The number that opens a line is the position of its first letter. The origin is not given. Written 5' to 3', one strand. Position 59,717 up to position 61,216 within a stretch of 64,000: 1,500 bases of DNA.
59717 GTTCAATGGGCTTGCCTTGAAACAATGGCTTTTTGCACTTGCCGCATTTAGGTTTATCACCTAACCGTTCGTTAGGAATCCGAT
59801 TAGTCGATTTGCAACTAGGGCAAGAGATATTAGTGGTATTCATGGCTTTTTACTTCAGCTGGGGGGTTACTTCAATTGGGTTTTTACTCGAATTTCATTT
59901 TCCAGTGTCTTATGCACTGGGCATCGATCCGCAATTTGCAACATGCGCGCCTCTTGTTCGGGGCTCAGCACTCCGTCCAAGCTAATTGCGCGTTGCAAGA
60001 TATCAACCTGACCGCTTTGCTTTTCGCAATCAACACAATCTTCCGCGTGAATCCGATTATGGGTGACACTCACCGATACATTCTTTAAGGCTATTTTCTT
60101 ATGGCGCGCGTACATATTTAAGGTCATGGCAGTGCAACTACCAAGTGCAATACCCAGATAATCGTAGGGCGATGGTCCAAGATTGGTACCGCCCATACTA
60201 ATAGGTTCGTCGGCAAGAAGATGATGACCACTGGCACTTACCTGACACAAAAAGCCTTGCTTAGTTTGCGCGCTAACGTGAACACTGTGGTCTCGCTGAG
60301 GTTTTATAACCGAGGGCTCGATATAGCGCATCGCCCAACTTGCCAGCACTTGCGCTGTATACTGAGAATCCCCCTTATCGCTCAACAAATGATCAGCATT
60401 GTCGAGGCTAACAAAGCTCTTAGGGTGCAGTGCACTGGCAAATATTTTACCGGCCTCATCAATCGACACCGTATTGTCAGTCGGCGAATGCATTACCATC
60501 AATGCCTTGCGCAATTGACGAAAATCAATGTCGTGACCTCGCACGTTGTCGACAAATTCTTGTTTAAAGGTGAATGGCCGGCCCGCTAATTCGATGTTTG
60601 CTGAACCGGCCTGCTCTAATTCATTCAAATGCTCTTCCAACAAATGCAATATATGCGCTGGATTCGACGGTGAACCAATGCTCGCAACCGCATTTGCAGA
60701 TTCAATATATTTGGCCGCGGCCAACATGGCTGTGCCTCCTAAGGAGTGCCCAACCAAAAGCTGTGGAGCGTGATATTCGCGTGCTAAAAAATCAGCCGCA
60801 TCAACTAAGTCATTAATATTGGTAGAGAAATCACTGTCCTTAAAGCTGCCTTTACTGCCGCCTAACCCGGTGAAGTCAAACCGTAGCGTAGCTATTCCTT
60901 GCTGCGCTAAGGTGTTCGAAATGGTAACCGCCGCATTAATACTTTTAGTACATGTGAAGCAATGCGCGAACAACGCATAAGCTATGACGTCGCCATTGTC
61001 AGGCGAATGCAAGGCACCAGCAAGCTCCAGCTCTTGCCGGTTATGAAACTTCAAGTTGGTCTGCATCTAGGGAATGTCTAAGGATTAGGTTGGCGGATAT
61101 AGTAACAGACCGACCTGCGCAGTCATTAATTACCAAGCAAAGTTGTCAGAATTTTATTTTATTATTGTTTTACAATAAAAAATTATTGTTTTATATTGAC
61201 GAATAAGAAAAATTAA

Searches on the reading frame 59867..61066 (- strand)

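Call 48: search_protein_families(library=pfam, proteins=[window:59867-61066:-], max_evalue=0.00001)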
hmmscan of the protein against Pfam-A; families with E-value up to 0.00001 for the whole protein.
window:59867-61066:- (399 aa): 4 families
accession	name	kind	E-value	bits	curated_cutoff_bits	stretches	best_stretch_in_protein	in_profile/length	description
PF02566.24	OsmC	-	1.4e-15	57.9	27.5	1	293-396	1-99/100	OsmC-like protein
PF12697.13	Abhydrolase_6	-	6.7e-10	40.4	26.3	1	48-264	19-208/217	Alpha/beta hydrolase family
PF12146.15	Hydrolase_4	-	3.4e-09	36.8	27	1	47-127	21-104/239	Serine aminopeptidase, S33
PF00561.26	Abhydrolase_1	-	1.4e-06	28.6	25.8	1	35-142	7-112/245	alpha/beta hydrolase fold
